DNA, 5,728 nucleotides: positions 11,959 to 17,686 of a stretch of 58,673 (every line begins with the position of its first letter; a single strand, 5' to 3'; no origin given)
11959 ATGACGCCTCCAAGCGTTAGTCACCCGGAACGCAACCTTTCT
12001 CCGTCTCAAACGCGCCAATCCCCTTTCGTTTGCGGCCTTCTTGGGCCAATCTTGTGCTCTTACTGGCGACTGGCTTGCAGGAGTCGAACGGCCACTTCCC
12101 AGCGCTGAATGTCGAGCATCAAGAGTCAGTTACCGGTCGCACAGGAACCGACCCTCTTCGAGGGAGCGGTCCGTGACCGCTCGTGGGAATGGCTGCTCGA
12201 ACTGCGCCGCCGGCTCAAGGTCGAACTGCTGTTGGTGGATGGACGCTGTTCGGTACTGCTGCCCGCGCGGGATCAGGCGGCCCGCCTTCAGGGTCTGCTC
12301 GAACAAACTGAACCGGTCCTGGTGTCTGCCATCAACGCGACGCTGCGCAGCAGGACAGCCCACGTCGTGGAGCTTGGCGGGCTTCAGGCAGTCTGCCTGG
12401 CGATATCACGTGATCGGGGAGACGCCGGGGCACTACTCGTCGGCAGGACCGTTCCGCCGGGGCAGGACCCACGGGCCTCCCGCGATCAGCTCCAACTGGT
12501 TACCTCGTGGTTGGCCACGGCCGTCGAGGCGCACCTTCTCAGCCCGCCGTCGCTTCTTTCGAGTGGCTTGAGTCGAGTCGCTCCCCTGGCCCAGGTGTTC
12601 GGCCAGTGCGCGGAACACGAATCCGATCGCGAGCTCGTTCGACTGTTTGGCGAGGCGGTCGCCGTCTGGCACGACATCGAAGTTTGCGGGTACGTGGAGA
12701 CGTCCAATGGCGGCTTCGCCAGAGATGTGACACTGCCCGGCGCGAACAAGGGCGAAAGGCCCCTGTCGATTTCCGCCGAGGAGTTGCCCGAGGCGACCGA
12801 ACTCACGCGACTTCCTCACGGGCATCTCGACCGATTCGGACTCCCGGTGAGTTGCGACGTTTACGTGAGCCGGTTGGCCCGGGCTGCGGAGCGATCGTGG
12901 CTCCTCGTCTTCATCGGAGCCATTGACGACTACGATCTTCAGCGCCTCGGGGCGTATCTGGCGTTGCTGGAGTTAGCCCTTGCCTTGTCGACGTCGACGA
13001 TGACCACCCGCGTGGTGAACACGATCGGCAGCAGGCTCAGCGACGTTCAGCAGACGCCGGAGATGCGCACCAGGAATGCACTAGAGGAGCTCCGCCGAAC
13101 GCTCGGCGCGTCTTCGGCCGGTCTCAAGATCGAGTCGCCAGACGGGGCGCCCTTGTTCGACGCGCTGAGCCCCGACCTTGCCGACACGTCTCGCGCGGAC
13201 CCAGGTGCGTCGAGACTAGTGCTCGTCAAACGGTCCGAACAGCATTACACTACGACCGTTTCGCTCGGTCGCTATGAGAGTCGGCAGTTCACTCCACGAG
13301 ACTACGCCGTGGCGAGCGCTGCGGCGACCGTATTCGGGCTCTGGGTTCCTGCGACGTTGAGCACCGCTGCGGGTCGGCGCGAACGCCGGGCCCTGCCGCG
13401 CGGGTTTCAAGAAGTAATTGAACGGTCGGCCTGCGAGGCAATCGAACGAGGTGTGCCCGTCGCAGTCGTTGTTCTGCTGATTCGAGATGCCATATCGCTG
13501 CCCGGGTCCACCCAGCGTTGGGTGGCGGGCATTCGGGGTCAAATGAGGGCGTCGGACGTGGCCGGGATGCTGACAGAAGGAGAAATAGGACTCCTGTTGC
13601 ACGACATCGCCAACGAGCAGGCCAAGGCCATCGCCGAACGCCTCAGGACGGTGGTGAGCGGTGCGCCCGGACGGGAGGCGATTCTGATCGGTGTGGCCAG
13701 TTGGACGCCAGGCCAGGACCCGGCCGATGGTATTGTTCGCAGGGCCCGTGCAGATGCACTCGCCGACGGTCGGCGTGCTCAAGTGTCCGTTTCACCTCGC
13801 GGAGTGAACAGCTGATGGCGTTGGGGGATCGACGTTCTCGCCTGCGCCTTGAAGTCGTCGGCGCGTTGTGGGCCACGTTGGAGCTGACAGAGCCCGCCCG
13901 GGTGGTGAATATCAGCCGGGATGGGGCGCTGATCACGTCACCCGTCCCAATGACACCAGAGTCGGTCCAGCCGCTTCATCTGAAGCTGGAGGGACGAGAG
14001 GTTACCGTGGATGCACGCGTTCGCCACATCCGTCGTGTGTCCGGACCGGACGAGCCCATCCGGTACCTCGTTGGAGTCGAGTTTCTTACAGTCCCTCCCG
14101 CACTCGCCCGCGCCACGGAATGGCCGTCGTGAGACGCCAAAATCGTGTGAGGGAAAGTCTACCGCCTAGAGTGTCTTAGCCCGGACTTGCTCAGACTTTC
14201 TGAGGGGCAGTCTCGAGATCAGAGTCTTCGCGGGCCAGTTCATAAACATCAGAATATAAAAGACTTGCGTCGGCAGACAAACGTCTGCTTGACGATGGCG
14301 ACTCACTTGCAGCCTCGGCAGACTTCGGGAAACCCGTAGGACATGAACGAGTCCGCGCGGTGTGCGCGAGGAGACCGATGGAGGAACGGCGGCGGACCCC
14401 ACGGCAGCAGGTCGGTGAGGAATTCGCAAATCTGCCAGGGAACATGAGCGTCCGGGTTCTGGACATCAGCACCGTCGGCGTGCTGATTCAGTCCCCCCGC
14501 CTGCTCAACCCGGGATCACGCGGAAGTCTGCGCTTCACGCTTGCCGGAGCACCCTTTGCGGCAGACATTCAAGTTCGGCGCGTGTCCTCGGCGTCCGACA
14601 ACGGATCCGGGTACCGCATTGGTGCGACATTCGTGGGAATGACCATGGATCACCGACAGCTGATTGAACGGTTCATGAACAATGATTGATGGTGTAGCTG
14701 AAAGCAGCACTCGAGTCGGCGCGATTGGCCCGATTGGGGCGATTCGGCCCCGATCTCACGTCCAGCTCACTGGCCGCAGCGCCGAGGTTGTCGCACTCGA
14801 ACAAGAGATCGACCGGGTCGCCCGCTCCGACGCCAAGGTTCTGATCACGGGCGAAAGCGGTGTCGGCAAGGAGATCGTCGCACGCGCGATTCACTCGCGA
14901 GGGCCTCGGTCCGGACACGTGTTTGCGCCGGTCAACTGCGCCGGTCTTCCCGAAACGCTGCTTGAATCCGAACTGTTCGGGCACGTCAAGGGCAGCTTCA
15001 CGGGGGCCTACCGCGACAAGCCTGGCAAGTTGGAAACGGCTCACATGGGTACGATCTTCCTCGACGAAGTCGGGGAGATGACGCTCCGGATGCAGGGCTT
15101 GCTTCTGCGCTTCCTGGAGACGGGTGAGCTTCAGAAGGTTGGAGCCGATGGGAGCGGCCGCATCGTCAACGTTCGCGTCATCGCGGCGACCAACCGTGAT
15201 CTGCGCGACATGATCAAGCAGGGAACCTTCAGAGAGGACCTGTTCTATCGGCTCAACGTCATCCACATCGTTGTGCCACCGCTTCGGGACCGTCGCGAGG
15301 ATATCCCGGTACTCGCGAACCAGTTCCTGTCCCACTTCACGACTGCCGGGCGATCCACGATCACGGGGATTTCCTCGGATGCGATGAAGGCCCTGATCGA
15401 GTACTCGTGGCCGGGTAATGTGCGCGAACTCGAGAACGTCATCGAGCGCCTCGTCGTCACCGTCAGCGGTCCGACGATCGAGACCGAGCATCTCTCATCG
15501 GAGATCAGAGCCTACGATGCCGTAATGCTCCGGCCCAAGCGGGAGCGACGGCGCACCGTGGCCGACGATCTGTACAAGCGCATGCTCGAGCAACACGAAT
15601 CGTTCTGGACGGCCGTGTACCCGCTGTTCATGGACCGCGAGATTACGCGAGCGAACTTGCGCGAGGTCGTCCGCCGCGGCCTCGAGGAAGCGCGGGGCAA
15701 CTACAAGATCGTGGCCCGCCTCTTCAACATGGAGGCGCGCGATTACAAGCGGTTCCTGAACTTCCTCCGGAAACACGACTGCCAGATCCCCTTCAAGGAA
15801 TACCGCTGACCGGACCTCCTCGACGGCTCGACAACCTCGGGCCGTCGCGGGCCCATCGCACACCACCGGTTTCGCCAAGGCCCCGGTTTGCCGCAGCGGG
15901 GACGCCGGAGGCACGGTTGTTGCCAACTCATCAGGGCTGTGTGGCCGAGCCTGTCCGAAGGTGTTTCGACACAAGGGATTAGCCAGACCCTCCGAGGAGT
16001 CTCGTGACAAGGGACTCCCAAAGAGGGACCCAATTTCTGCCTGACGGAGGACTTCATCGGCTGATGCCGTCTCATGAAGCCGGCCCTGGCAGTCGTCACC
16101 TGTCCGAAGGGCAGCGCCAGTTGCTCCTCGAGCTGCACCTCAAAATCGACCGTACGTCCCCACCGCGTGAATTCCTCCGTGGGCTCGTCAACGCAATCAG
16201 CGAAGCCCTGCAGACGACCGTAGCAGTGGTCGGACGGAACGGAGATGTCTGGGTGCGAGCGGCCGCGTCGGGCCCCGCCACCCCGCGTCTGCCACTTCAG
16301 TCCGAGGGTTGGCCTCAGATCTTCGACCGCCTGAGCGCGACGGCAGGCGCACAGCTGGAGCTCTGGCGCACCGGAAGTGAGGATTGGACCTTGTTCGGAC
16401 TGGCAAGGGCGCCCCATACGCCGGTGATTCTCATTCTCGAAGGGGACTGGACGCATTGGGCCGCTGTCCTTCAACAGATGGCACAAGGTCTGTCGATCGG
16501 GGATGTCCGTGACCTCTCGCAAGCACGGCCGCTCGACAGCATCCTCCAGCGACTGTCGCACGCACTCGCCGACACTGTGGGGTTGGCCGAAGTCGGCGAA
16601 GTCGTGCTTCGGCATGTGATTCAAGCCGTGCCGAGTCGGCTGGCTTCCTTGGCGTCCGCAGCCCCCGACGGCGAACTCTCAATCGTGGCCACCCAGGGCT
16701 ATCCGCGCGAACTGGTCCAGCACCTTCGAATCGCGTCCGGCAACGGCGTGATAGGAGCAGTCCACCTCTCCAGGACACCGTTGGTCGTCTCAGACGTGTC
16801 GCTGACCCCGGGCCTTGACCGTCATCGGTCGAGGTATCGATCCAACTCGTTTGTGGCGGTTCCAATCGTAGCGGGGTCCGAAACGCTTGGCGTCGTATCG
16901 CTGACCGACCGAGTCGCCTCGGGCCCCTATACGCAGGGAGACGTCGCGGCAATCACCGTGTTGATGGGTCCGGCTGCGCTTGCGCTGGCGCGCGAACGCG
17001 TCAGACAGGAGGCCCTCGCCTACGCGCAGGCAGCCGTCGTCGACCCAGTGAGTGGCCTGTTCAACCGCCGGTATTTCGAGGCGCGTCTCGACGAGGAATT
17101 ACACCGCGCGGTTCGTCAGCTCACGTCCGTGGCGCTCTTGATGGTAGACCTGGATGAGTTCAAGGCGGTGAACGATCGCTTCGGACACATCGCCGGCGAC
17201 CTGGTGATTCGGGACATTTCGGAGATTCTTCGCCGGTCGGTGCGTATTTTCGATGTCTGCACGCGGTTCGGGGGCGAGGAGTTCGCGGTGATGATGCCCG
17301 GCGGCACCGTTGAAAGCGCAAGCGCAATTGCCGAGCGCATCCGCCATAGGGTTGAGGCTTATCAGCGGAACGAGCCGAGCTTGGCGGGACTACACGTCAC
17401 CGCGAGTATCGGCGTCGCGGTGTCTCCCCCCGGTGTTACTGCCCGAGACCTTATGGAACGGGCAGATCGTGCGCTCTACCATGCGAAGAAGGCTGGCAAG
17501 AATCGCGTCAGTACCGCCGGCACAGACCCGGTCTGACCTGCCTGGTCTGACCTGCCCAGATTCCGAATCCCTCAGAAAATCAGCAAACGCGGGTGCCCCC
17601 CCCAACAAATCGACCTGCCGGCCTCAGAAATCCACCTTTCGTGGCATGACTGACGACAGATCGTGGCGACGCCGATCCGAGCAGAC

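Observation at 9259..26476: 17-kb c-di-GMP / sigma54 / alternative-sigma regulatory island with no obvious effector genes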

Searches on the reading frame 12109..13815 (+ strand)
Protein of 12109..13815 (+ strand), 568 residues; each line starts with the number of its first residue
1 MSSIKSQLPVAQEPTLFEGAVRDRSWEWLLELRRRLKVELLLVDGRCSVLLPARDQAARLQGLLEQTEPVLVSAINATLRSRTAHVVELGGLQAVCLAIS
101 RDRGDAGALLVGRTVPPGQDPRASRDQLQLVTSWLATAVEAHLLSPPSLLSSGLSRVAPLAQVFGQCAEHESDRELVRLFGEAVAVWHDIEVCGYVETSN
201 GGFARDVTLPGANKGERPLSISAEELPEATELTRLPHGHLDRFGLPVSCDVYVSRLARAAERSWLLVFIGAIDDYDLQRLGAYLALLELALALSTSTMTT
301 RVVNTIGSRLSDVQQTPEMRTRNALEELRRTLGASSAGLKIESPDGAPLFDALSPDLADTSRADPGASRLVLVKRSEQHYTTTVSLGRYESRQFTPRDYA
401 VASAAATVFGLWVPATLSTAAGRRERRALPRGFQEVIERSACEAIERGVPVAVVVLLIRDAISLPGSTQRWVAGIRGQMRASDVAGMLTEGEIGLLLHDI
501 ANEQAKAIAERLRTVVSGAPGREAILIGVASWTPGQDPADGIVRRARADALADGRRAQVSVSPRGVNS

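Call 4: search_protein_families(library=pfam, proteins=[window:12109-13815:+], max_evalue=0.01)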
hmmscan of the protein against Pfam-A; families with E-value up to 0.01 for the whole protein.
window:12109-13815:+ (568 aa): 0 families

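Call 6: search_protein_families(library=pfam, proteins=[window:12109-13815:+], max_evalue=5)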
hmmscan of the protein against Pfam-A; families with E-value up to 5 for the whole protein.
window:12109-13815:+ (568 aa): 2 families
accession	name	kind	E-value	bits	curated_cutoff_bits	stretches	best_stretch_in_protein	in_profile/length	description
PF20698.3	PIN-TPR-GreABC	-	0.064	14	27.8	1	460-517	24-80/138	PIN domain associated with the TPR-GreAB-C-PIN system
PF00990.26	GGDEF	-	0.1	12.8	23.8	1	475-546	66-147/161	Diguanylate cyclase, GGDEF domain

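Call 21: search_protein_families(library=ncbifam, proteins=[window:12109-13815:+], max_evalue=0.01)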
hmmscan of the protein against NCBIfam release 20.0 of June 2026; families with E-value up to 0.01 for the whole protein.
window:12109-13815:+ (568 aa): 2 families
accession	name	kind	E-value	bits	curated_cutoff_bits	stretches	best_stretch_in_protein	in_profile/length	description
NF041606.1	dguan_cyc_DgcA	equivalog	0.0038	16.2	370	1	475-551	243-325/340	diguanylate cyclase DgcA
NF011955.1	PRK15426.1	equivalog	0.0094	14.1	408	0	475-516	463-504/564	cellulose biosynthesis regulator diguanylate cyclase DgcQ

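Call 46: search_solved_structures(query=A3, max_evalue=10, show_alignments=2)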
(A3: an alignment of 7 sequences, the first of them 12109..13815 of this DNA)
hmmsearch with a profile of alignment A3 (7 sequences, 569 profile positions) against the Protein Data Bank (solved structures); distinct sequences matched with E-value up to 10: 7.
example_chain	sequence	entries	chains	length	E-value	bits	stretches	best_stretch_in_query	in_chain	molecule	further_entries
3ign_A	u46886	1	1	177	9.9e-05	24.4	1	476-545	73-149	Diguanylate cyclase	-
5xgb_A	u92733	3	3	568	0.014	17.3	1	476-551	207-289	Uncharacterized protein | Uncharacterized protein PA0861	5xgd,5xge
4iob_A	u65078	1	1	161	0.03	16.1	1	474-562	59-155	Diguanylate cyclase TpbB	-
7a7e_A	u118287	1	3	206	0.048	15.5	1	474-563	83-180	Diguanylate cyclase TpbB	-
6epc_O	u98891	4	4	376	0.33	12.7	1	455-526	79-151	26S proteasome non-ATPase regulatory subunit 13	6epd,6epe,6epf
3ezu_A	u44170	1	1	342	0.79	11.5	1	472-543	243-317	GGDEF domain protein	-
8wcn_A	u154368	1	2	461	1.1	11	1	478-520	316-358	Diguanylate cyclase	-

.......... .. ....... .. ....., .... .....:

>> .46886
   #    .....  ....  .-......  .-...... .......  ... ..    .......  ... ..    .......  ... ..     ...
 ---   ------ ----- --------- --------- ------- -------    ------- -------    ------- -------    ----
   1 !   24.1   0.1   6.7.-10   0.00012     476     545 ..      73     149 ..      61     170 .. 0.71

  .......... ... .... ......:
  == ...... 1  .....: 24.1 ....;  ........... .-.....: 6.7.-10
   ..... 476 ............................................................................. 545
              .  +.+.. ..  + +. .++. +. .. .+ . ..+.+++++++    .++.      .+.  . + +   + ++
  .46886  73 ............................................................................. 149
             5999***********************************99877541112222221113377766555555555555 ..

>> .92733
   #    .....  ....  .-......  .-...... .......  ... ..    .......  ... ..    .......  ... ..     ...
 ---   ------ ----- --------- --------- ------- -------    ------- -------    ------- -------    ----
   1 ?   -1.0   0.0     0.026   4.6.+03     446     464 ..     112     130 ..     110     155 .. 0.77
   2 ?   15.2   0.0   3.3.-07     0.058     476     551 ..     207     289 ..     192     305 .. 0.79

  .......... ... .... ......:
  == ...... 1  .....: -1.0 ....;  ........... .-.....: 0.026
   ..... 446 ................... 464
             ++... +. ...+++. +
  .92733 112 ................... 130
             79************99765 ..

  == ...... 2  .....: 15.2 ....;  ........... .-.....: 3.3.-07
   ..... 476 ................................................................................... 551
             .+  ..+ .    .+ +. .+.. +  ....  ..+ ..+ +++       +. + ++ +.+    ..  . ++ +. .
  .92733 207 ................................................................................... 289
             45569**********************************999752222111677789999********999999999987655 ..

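Call 54: find_homologous_proteins(query=window:12109-13815:+, max_evalue=0.001)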
Query window:12109-13815:+ (568 aa): 206 proteins with E <= 0.001 among 8000 candidates; the best 120 are listed.
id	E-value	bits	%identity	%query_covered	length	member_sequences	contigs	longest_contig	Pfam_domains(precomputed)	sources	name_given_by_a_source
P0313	0.0e+0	1225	100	100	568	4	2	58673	-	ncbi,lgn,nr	ncbi:MAG TPA: hypothetical protein VFO58_03800 [Vicinamibacterales bacterium]|nr:hypothetical protei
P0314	0.0e+0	1125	91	100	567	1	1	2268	-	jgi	jgi:hypothetical protein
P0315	0.0e+0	1102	91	100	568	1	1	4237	-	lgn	-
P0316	0.0e+0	1075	89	100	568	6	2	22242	-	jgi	jgi:hypothetical protein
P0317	0.0e+0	1068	89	100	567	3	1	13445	-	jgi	jgi:hypothetical protein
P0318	0.0e+0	1046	86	100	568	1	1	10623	-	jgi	jgi:hypothetical protein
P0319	1.5e-235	801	69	100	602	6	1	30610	-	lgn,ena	-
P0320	1.6e-234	798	69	100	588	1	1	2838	-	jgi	-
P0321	4.8e-233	793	69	100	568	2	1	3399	-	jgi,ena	-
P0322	2.6e-230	784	67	100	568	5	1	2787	-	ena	-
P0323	2.1e-226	771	66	100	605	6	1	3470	-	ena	-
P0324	6.7e-222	756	66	100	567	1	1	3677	-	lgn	-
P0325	2.4e-221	754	64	100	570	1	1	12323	-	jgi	-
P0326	5.6e-220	750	64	100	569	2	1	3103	-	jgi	jgi:hypothetical protein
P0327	3.0e-219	747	65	100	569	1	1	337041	-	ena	-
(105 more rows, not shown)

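Call 66: predict_structure(alignment_id=A4)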
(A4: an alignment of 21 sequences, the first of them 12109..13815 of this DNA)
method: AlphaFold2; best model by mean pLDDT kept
length: 568 residues; sequences in the alignment: 21
mean_pLDDT: 75.1   pTM: 0.51
mean pLDDT of the five models: 75.1, 74.3, 73.7, 72.6, 71.1
residues with pLDDT >= 90: 65; 70-90: 345; 50-70: 82; < 50: 76
segments of 3 or more residues with pLDDT < 50: 1-11, 53-56, 147-155, 210-215, 358-366, 419-431, 463-465, 517-523, 557-568
pLDDT, mean of each block of 10 residues (from residue 1): 38 75 78 77 89 62 86 92 87 90 80 82 84 82 57 50 77 88 79 86 77 59 74 70 58 77 86 81 86 87 86 80 92 89 84 69 53 71 85 86 88 65 34 79 86 81 58 77 81 86 79 57 70 76 82 52 32
secondary structure, 60 per line:
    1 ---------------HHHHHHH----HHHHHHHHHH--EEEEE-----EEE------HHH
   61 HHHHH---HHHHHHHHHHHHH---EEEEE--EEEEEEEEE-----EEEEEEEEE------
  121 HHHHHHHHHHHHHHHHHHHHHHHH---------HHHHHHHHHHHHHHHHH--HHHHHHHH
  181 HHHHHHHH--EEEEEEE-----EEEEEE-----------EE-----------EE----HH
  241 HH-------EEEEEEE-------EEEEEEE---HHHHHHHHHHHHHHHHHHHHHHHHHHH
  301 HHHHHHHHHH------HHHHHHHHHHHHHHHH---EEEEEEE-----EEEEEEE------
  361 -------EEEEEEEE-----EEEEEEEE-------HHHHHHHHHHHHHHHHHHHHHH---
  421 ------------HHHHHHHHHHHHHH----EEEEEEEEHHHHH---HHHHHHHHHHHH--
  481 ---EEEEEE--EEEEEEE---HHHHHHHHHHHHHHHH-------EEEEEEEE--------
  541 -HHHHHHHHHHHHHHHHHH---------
elements in order: H16-22 H27-36 E39-43 E49-51 H58-65 H69-81 E85-89 E92-100 E106-114 H121-144 H154-170 H173-188 E191-197 E203-208 H239-242 E250-256 E264-270 H274-310 H317-332 E336-342 E348-354 E368-375 E381-388 H396-417 H433-446 E451-458 H459-463 H467-478 E484-489 E492-498 H502-517 E525-532 H542-559

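Call 69: fold_search(model_id=the predicted structure, library=pdb)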
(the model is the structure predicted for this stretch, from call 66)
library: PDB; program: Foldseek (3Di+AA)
matches with E <= 10: 1339; with E <= 0.001: 187
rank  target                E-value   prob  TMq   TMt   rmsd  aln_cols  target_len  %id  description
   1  5llw_B                1.1e-12  1.00  0.27  0.23  31.1       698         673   11  Bacteriophytochrome activated diguanylyl cyclase from Idiomarina species A28L (released 2017-03-15)
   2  6et7_A                7.2e-12  1.00  0.23  0.21  32.1       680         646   12  Activated heterodimer of the bacteriophytochrome regulated diguanylyl cyclase variant - S505V A526V - from Idiomarina  (released 2018-06-13)
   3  9bkv_A                1.6e-11  1.00  0.20  0.15  26.2       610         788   10  DosP R97A bent form (released 2024-11-20)
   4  5llw_A                2.5e-11  1.00  0.26  0.23  31.9       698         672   11  Bacteriophytochrome activated diguanylyl cyclase from Idiomarina species A28L (released 2017-03-15)
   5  5llx_A                3.4e-11  1.00  0.26  0.23  31.6       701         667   11  Bacteriophytochrome activated diguanylyl cyclase from Idiomarina species A28L with GTP bound (released 2017-03-15)
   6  6et7_B                3.4e-11  1.00  0.25  0.22  32.5       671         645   12  Activated heterodimer of the bacteriophytochrome regulated diguanylyl cyclase variant - S505V A526V - from Idiomarina  (released 2018-06-13)
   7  9bkv_B                3.8e-11  1.00  0.26  0.21  22.1       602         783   10  DosP R97A bent form (released 2024-11-20)
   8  5llx_B                4.2e-11  1.00  0.27  0.24  32.9       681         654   10  Bacteriophytochrome activated diguanylyl cyclase from Idiomarina species A28L with GTP bound (released 2017-03-15)
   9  9cmf_A                5.8e-11  1.00  0.26  0.20  25.0       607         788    9  Substrate bound DosP (released 2024-11-20)
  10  9ce0_B                2.6e-10  1.00  0.27  0.21  20.8       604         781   10  DosP Apo Bent form (released 2024-11-20)
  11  9bgv_A                5.7e-10  1.00  0.29  0.22  24.5       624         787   10  DosP R97A straight form (released 2024-11-20)
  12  5lly_A                1.1e-07  1.00  0.23  0.25  20.6       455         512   10  Photosensory Module of Bacteriophytochrome linked Diguanylyl Cyclase from Idiomarina species A28L (released 2017-03-15)
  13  7jsr_A                1.4e-07  0.99  0.14  0.06  23.7       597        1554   13  Crystal structure of the large glutamate dehydrogenase composed of 180 kDa subunits from Mycobacterium smegmatis (released 2021-06-09)
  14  5lly_D                1.4e-07  1.00  0.21  0.23  20.0       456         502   10  Photosensory Module of Bacteriophytochrome linked Diguanylyl Cyclase from Idiomarina species A28L (released 2017-03-15)
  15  8w26                  2.7e-07  1.00  0.25  0.34  12.9       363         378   15  X-ray crystal structure of the GAF-PHY domains of SyB-Cph1 (released 2024-05-22)
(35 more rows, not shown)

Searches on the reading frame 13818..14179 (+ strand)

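Call 4: search_protein_families(library=pfam, proteins=[window:13868-14179:+], max_evalue=0.01)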
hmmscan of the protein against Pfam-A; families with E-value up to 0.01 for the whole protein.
window:13868-14179:+ (103 aa): 0 families

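Call 21: search_protein_families(library=ncbifam, proteins=[window:13818-14132:+], max_evalue=0.01)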
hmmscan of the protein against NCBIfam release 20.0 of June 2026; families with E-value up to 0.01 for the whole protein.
window:13818-14132:+ (104 aa): 1 family
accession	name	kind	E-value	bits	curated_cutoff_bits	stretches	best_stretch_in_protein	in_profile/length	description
TIGR02266.1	gmx_TIGR02266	paralog_domain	0.0011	19.1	68.7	1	27-97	19-88/96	TIGR02266 family protein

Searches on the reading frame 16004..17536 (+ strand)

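Call 4: search_protein_families(library=pfam, proteins=[window:16004-17536:+], max_evalue=0.01)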
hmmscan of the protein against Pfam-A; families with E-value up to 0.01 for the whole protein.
window:16004-17536:+ (510 aa): 5 families
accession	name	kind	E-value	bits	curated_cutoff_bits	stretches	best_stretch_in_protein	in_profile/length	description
PF00990.26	GGDEF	-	1.8e-44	151.8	23.8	1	344-501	1-161/161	Diguanylate cyclase, GGDEF domain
PF13185.12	GAF_2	-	2.7e-12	47.5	28.6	1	194-328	4-135/136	GAF domain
PF01590.32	GAF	-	6.4e-11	43.4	22.4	1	178-328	3-133/133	GAF domain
PF13492.12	GAF_3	-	3.9e-05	24.5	27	1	273-330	73-129/129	GAF domain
PF22335.1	Cas10-Cmr2_palm2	-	0.0021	18.6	27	1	423-502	58-132/133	Cas10/Cmr2, second palm domain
